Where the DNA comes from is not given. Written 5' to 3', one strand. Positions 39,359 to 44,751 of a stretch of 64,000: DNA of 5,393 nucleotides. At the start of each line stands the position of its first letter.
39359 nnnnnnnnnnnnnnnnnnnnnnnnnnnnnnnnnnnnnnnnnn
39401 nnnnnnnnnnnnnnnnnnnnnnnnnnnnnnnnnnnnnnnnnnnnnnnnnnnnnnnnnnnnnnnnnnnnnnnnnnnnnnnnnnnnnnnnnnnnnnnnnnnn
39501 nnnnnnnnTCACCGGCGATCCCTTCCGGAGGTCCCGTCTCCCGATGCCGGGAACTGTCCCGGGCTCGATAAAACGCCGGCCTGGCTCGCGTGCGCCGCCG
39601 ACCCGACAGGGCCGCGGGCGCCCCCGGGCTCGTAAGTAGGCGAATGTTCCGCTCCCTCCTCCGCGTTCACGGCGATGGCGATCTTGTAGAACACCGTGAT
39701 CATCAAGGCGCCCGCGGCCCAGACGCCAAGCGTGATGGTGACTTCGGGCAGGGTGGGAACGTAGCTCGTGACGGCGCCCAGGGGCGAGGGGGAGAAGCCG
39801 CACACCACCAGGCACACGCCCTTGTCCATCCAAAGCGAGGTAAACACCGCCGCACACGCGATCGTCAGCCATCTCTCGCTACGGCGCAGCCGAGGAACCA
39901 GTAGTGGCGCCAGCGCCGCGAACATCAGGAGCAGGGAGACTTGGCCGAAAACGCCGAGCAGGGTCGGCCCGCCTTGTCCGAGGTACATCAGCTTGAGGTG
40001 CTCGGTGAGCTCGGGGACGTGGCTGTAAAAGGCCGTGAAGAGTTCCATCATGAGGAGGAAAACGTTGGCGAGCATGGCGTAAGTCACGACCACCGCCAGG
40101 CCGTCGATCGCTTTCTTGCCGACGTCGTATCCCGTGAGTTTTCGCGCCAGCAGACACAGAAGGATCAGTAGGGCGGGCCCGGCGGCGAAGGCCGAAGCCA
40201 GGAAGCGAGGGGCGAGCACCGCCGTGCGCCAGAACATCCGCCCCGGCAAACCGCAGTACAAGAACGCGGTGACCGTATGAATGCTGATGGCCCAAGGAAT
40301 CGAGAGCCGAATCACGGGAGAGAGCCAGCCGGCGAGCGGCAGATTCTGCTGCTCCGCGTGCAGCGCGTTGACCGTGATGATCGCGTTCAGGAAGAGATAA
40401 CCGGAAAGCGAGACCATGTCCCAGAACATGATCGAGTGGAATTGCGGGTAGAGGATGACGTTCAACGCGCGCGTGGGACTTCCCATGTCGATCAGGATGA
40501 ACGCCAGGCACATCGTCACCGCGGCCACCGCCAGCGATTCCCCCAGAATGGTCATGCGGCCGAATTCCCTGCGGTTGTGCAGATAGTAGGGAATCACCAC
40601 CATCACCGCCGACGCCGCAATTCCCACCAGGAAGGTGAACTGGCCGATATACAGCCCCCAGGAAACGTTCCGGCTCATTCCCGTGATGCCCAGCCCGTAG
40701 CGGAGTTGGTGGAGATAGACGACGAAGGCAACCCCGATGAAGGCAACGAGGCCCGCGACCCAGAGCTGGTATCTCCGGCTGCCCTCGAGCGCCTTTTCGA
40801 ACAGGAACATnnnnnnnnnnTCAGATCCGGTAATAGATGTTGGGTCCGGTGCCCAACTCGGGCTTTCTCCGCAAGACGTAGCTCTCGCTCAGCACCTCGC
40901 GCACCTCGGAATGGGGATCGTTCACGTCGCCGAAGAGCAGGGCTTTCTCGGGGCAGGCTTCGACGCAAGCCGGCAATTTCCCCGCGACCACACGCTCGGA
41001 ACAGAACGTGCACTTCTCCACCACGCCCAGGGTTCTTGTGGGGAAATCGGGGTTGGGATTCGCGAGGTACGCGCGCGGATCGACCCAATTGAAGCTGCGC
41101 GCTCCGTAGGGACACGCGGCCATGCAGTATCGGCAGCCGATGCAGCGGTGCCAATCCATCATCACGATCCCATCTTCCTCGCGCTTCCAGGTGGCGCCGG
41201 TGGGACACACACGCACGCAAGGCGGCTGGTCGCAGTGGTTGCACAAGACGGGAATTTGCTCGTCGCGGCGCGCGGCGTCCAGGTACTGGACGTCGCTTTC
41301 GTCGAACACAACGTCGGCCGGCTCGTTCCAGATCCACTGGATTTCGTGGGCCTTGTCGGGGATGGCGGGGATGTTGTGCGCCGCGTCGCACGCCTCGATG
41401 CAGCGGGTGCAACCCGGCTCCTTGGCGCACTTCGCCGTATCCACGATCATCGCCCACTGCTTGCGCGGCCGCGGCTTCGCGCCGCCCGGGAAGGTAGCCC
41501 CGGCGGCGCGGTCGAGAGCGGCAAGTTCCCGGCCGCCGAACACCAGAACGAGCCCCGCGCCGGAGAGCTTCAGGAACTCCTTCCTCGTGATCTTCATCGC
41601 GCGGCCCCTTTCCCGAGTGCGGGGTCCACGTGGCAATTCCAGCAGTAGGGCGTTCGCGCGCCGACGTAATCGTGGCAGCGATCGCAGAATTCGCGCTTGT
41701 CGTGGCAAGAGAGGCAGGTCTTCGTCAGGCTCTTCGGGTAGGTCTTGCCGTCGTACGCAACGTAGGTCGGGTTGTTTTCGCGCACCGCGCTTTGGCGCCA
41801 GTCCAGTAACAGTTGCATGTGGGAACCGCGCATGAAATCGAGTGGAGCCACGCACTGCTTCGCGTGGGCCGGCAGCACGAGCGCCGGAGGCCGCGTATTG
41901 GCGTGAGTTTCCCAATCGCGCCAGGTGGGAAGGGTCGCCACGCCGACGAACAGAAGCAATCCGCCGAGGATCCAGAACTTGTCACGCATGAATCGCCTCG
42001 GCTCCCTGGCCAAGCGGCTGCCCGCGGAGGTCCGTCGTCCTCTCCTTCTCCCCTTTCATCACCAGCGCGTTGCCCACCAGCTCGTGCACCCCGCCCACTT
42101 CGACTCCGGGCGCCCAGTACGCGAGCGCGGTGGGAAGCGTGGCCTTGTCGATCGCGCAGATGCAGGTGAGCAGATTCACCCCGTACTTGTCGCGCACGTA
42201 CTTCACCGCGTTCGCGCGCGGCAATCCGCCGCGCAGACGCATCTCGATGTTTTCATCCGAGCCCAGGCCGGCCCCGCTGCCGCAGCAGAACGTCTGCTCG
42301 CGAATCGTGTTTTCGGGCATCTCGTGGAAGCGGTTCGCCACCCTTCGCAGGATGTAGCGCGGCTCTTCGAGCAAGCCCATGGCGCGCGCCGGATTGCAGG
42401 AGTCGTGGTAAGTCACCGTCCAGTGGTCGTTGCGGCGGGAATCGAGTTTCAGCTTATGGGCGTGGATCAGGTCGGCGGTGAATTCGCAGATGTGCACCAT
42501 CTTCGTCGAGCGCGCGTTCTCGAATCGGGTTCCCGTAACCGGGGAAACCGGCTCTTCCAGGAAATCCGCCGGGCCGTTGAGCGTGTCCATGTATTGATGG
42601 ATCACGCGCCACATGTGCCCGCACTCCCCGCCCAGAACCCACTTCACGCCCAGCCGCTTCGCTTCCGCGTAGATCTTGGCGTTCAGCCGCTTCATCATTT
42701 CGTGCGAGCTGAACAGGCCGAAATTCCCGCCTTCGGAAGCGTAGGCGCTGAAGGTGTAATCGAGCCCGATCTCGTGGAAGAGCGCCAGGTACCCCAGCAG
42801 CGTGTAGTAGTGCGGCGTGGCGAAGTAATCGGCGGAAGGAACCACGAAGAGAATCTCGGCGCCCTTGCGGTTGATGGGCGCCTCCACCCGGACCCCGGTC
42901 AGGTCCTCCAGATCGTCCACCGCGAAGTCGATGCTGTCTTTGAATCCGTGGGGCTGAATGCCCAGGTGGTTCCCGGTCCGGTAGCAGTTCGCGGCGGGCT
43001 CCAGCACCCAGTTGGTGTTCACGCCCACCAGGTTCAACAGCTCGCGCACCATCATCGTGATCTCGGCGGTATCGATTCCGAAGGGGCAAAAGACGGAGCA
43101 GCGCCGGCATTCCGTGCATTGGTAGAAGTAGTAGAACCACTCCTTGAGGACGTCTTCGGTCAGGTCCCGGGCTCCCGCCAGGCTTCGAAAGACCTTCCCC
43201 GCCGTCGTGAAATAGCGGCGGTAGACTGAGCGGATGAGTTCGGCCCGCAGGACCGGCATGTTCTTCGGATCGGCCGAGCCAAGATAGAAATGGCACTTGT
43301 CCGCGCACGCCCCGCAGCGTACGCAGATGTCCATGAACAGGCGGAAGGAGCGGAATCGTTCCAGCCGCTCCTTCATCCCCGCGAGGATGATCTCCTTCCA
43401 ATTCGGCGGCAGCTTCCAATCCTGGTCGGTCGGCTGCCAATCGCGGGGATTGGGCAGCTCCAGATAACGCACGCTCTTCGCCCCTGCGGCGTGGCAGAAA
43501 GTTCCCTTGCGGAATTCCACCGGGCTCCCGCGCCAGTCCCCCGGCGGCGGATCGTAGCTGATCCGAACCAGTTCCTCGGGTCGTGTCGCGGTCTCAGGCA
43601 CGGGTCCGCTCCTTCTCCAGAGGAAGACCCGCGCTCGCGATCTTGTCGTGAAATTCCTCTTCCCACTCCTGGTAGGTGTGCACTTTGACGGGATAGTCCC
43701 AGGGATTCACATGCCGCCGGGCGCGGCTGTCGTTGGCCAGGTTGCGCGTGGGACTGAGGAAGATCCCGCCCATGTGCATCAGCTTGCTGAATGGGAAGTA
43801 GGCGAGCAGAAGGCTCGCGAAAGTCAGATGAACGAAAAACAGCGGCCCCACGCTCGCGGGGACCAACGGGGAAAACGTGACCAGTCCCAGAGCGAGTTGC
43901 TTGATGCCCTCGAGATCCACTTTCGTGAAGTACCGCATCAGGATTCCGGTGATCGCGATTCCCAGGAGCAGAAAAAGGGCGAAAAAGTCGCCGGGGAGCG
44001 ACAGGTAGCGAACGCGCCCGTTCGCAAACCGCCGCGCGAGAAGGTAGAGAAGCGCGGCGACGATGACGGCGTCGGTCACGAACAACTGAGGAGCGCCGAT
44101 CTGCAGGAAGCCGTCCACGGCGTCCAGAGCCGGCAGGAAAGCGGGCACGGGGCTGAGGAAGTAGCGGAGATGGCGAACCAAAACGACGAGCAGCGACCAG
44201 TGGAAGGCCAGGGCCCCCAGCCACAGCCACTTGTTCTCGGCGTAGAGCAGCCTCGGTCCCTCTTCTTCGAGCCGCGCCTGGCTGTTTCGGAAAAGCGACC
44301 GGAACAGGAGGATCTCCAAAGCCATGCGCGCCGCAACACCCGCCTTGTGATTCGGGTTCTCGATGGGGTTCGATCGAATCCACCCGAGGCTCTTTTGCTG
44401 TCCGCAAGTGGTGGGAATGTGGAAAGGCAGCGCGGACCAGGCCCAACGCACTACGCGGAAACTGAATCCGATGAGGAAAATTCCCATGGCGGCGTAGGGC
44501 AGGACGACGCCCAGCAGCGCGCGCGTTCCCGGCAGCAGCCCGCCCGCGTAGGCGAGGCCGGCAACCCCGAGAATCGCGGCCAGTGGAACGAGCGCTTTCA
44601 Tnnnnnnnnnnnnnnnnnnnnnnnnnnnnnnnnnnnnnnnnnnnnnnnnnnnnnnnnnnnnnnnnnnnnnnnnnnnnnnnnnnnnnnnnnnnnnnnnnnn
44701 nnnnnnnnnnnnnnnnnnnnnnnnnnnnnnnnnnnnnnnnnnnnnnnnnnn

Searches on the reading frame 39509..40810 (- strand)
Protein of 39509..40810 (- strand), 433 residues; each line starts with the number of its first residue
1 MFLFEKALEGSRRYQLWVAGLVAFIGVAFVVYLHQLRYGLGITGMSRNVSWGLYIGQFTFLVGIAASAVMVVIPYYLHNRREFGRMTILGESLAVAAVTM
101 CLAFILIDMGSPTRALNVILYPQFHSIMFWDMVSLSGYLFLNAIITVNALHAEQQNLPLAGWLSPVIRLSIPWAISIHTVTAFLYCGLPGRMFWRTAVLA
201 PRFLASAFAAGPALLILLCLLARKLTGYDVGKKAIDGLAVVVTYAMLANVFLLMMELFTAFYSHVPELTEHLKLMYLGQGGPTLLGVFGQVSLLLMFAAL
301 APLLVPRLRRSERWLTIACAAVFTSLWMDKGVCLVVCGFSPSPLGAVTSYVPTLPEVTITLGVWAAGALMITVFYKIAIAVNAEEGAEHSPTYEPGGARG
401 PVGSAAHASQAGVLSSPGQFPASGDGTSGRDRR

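Call 5: search_protein_families(library=pfam, proteins=[window:39509-40810:-], max_evalue=0.01)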
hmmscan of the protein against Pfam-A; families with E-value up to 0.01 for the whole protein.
window:39509-40810:- (433 aa): 1 family
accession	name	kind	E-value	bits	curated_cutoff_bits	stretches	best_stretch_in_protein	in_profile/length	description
PF03916.19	NrfD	-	3.4e-37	129.2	25.8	1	43-324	3-295/313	Polysulphide reductase, NrfD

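Call 6: search_protein_families(library=ncbifam, proteins=[window:39509-40810:-], max_evalue=0.01)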
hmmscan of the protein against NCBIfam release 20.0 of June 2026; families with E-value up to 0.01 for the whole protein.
window:39509-40810:- (433 aa): 2 families
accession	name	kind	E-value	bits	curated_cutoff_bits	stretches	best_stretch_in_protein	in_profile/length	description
NF045798.1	DsrP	equivalog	7.7e-127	423.5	350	1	4-383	2-345/346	sulfate reduction electron transfer complex DsrMKJOP subunit DsrP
NF041784.1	mnquin_red_QrcD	equivalog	8.9e-13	48.3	570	1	12-376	16-396/408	menaquinone reductase integral membrane subunit QrcD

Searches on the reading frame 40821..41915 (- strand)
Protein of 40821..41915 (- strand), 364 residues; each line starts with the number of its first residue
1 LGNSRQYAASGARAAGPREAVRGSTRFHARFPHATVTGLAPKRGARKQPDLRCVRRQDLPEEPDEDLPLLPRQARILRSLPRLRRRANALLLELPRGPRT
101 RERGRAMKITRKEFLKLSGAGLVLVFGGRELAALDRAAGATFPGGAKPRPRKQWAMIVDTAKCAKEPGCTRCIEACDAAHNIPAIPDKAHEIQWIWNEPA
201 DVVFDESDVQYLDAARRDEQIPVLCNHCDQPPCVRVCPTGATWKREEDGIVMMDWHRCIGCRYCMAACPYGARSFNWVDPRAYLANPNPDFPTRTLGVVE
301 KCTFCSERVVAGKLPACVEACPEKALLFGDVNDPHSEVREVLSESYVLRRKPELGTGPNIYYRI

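Call 5: search_protein_families(library=pfam, proteins=[window:40821-41915:-], max_evalue=0.01)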
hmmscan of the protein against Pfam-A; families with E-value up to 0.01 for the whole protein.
window:40821-41915:- (364 aa): 12 families
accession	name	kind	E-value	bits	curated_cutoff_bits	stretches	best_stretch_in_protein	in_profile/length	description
PF13247.11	Fer4_11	-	8.3e-23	80.9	26.2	2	221-278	6-64/100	4Fe-4S dicluster domain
PF13187.11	Fer4_9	-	2.3e-15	56.8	27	2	257-325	1-51/52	4Fe-4S dicluster domain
PF12838.12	Fer4_7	-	1.4e-12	48.3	27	2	257-325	1-52/52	4Fe-4S dicluster domain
PF13237.11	Fer4_10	-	1.7e-09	37.9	25.5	2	222-269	6-53/53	4Fe-4S dicluster domain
PF12837.12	Fer4_6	-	4.3e-09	36.3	25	1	256-272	7-23/24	4Fe-4S binding domain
PF00037.32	Fer4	-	6.2e-07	29.4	21.1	1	254-273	4-23/24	4Fe-4S binding domain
PF25160.1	LdpA_Fe-S-bd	-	1.9e-05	24.8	27.6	1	227-271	4-41/49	LdpA Fe-S cluster-binding domain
PF13484.11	Fer4_16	-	9.2e-05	23.6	30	0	257-272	1-16/66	4Fe-4S double cluster binding domain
PF12797.12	Fer4_2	-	9.9e-05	22.5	24.5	1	251-270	3-22/22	4Fe-4S binding domain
PF12798.12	Fer4_3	-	0.0002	22.4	27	0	258-272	1-15/15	4Fe-4S binding domain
PF13183.11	Fer4_8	-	0.00031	21.6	27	0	256-324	3-67/68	4Fe-4S dicluster domain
PF13534.11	Fer4_17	-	0.0015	19.5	22.2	0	257-307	1-51/61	4Fe-4S dicluster domain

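Call 6: search_protein_families(library=ncbifam, proteins=[window:40821-41915:-], max_evalue=0.01)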
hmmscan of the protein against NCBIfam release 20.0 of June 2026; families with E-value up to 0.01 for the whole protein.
window:40821-41915:- (364 aa): 50 families (the best 25 are shown)
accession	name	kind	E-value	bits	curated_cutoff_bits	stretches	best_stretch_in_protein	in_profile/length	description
NF045797.1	DsrO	equivalog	4.1e-87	291.5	200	1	107-363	1-234/235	sulfate reduction electron transfer complex DsrMKJOP subunit DsrO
TIGR03149.1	cyt_nit_nrfC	equivalog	2.6e-48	164.3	377.6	1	110-361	3-214/225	cytochrome c nitrite reductase Fe-S protein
NF041782.1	mnquin_red_QrcC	equivalog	1.1e-44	152.9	400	1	154-362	1-224/239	menaquinone reductase iron-sulfur cluster-binding subunit QrcC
NF011569.0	PRK14993.1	equivalog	5.6e-41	140.6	416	1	107-362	1-221/244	tetrathionate reductase subunit TtrB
NF041715.1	arsenate_red_ArrB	equivalog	2.9e-38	131.7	450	2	154-281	3-112/233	arsenate respiratory reductase iron-sulfur subunit ArrB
NF008134.0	PRK10882.1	equivalog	3.1e-31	108.6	263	1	109-342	2-219/329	hydrogenase 2 operon protein HybA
TIGR02951.1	DMSO_dmsB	equivalog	3.2e-31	108.6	214.1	1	155-333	3-155/161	DMSO/selenate family reductase complex B subunit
NF045715.1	sulf_resp_HmcB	equivalog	9.5e-29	100.4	420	1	111-334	2-201/307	sulfate respiration complex iron-sulfur protein HmcB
TIGR03478.1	DMSO_red_II_bet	subfamily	1.5e-28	99.6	480.7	1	221-362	127-252/321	DMSO reductase family type II enzyme, iron-sulfur subunit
NF042979.1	EthbenzDh_ebdB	equivalog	1.3e-26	93.3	740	1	224-362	152-274/354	ethylbenzene dehydrogenase subunit beta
NF038355.1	FDH3_beta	equivalog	2.3e-22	79.9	240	1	157-333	6-166/180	formate dehydrogenase FDH3 subunit beta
TIGR01582.1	FDH-beta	equivalog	2.1e-20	73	334.7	1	151-335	18-186/283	formate dehydrogenase subunit beta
TIGR01660.1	narH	equivalog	1.4e-17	63.3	524.05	1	220-325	178-266/492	nitrate reductase subunit beta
NF007658.0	PRK10330.1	equivalog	1.1e-16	60.8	260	1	223-332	56-158/181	electron transport protein HydN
NF009408.0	PRK12769.1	equivalog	1.9e-16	59.3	1003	1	167-327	13-143/659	formate-dependent uric acid utilization protein AegA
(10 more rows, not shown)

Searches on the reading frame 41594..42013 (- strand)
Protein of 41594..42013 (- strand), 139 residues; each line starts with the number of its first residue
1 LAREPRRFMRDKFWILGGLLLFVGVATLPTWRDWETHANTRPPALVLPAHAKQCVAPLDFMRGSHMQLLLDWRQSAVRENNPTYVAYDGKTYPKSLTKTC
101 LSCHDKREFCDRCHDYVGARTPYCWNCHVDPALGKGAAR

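Call 46: search_protein_families(library=ncbifam, proteins=[window:41594-42013:-], max_evalue=0.00001)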
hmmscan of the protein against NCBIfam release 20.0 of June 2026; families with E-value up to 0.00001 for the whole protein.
window:41594-42013:- (139 aa): 1 family
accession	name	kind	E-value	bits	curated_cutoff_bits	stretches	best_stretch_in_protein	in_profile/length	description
NF038038.1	cytoc_DsrJ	equivalog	1.3e-38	132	100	1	9-128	1-121/121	sulfate reduction electron transfer complex DsrMKJOP subunit DsrJ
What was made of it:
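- On DsrMKJOP: DsrJ itself is at 41594-42013 (call 46).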

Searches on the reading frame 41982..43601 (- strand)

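Call 46: search_protein_families(library=ncbifam, proteins=[window:41982-43601:-], max_evalue=0.00001)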
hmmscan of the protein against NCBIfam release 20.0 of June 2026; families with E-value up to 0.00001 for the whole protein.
window:41982-43601:- (539 aa): 5 families
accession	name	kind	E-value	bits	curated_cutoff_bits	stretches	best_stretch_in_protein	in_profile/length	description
NF045796.1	DsrK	equivalog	7.1e-221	733.6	400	1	56-532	15-450/453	sulfate reduction electron transfer complex DsrMKJOP subunit DsrK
NF045724.1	ferredox_TmcB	equivalog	8e-49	166.4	735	1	85-446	35-363/430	electron transfer complex ferredoxin TmcB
NF045711.1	sulf_resp_HmcF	equivalog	4.5e-42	144.4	750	1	86-447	55-386/457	sulfate respiration complex iron-sulfur protein HmcF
NF004898.0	PRK06259.1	equivalog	2e-13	49.8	385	1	366-451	355-430/488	fumarate reductase (CoM/CoB) subunit TfrB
NF045670.1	quin_L_LdhH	equivalog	3.5e-11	42.1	800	1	365-443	573-644/706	L-lactate dehydrogenase (quinone) large subunit LdhH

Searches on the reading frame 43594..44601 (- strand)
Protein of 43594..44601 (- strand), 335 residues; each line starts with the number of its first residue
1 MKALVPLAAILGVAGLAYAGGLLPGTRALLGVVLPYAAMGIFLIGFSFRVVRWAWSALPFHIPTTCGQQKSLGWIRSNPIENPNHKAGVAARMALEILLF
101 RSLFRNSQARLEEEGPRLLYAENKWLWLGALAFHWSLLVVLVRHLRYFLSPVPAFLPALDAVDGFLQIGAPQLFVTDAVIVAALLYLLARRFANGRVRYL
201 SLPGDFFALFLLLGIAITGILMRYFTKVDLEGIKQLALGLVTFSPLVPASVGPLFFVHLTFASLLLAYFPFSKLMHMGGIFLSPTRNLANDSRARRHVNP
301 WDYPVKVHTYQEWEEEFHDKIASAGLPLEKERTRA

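Call 46: search_protein_families(library=ncbifam, proteins=[window:43594-44601:-], max_evalue=0.00001)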
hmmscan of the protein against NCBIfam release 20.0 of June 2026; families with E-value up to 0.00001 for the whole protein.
window:43594-44601:- (335 aa): 2 families
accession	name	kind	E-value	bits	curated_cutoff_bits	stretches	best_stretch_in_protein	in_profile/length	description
NF038037.1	cytob_DsrM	equivalog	7.6e-148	491.9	300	1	14-330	5-320/320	sulfate reduction electron transfer complex DsrMKJOP subunit DsrM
TIGR00351.1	narI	equivalog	1.2e-07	31.8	105.55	1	122-278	44-207/225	respiratory nitrate reductase subunit gamma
